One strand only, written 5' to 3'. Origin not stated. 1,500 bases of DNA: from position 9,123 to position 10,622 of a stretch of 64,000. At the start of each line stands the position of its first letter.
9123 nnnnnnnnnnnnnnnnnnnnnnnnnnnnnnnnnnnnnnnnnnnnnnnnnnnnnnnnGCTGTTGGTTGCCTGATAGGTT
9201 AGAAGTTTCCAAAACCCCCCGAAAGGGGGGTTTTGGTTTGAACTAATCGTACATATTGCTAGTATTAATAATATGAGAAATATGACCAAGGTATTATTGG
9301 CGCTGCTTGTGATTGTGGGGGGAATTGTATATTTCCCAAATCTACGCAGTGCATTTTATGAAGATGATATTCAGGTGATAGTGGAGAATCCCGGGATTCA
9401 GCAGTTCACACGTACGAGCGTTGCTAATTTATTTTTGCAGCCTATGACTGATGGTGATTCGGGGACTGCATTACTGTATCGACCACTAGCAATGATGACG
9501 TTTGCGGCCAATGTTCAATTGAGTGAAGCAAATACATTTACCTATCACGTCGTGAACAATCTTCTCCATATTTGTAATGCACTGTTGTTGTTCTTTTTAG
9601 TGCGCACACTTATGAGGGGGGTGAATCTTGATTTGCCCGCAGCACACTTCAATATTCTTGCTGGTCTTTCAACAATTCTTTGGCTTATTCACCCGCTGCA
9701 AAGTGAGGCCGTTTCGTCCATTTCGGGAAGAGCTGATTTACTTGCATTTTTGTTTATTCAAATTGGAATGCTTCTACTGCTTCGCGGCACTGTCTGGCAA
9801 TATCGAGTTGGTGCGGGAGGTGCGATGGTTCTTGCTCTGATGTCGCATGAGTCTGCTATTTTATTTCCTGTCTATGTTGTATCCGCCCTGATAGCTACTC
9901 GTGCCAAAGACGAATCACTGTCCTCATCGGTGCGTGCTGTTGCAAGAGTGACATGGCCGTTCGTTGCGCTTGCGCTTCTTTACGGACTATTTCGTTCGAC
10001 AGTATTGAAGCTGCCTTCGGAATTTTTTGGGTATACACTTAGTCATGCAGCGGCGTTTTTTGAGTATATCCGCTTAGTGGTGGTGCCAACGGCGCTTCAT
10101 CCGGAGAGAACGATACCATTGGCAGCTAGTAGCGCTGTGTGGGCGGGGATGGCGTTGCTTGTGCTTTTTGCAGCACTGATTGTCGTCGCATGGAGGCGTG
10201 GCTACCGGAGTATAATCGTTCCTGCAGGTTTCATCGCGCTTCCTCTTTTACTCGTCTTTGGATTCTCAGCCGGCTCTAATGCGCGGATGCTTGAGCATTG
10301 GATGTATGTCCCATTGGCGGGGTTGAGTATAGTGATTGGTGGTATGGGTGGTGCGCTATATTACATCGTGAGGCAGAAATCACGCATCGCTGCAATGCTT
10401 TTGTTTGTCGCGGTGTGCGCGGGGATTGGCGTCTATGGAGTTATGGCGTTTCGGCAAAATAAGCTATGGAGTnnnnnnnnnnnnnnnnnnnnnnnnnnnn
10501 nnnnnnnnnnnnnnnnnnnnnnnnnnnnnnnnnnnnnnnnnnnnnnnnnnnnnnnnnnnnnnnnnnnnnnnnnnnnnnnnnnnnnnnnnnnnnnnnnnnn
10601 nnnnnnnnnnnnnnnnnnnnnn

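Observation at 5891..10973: S/T-rich giant surface protein immediately followed by a TMTC/PMT-like GT-C O-glycosyltransferase with TPR repeats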

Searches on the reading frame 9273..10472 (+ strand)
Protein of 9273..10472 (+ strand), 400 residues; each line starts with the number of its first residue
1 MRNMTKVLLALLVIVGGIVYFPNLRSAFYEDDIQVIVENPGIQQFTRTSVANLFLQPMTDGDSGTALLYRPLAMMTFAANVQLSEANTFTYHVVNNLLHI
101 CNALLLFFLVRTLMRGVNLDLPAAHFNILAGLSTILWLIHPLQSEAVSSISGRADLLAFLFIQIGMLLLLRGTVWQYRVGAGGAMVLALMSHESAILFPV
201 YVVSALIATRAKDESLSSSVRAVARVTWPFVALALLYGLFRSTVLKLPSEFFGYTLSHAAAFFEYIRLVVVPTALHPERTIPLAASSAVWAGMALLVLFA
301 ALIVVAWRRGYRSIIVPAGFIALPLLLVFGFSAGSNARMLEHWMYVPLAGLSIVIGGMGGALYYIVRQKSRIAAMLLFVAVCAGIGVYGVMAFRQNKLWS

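Call 29: search_solved_structures(query=A2, max_evalue=10, show_alignments=2)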
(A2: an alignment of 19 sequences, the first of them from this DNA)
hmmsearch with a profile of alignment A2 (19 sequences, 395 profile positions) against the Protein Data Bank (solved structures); distinct sequences matched with E-value up to 10: 0.

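Call 38: search_protein_families(library=pfam, alignment_id=A2, max_evalue=1)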
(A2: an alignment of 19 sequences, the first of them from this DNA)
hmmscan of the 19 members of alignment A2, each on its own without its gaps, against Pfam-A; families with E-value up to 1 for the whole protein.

A. member 1, seq(398 aa): 0 families

B. families by the number of members that match (of 19 scanned): 13 families
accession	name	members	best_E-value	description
PF13231.12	PMT_2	5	7.3e-12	Dolichyl-phosphate-mannose-protein mannosyltransferase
PF08409.16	TMTC_DUF1736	5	1.5e-10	Protein O-mannosyl-transferase TMTC, DUF1736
PF13384.12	HTH_23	2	0.082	Homeodomain-like domain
PF02366.24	PMT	1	2.5e-05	Dolichyl-phosphate-mannose-protein mannosyltransferase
PF08281.18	Sigma70_r4_2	1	0.0004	Sigma-70, region 4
PF14770.11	TMEM18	1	0.001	Transmembrane protein 18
PF19554.4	DUF6077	1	0.0015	Family of unknown function (DUF6077)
PF13551.12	HTH_29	1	0.0022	Winged helix-turn helix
PF25167.1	DUF7829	1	0.011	Domain of unknown function (DUF7829)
PF13518.12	HTH_28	1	0.051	Helix-turn-helix domain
PF25397.1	DUF7887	1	0.091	Domain of unknown function (DUF7887)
PF15531.11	Ntox27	1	0.15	Bacterial toxin 27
PF17105.10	BRD4_CDT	1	0.28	C-terminal domain of bromodomain protein 4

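Call 105: search_protein_representatives(protein=window:9273-10472:+)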
Query: 400 residues. Proteins with E-value up to 0.001 (for the whole library): 26993; up to 1e-10: 3971; up to 1e-30: 6. The best 150 are listed.
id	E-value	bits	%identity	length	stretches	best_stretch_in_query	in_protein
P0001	2.0e-249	843.6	100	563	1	4-400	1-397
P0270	1.3e-47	179.4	35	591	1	3-399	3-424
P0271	1.0e-37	146.8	35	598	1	5-396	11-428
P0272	3.9e-36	141.7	35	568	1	1-399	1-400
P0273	3.6e-33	131.9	34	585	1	8-399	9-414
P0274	2.7e-31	125.8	33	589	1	9-399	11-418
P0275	1.6e-29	119.9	35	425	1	8-396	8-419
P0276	7.6e-29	117.7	30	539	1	19-399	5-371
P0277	9.3e-29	117.4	32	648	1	7-399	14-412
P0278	2.2e-28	116.2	31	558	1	9-399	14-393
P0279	3.3e-28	115.6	33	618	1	4-400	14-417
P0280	4.9e-28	115.0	31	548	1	10-364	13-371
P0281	6.3e-28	114.7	34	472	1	11-399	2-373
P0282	6.3e-28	114.7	35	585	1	3-399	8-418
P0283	6.7e-28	114.6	35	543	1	8-399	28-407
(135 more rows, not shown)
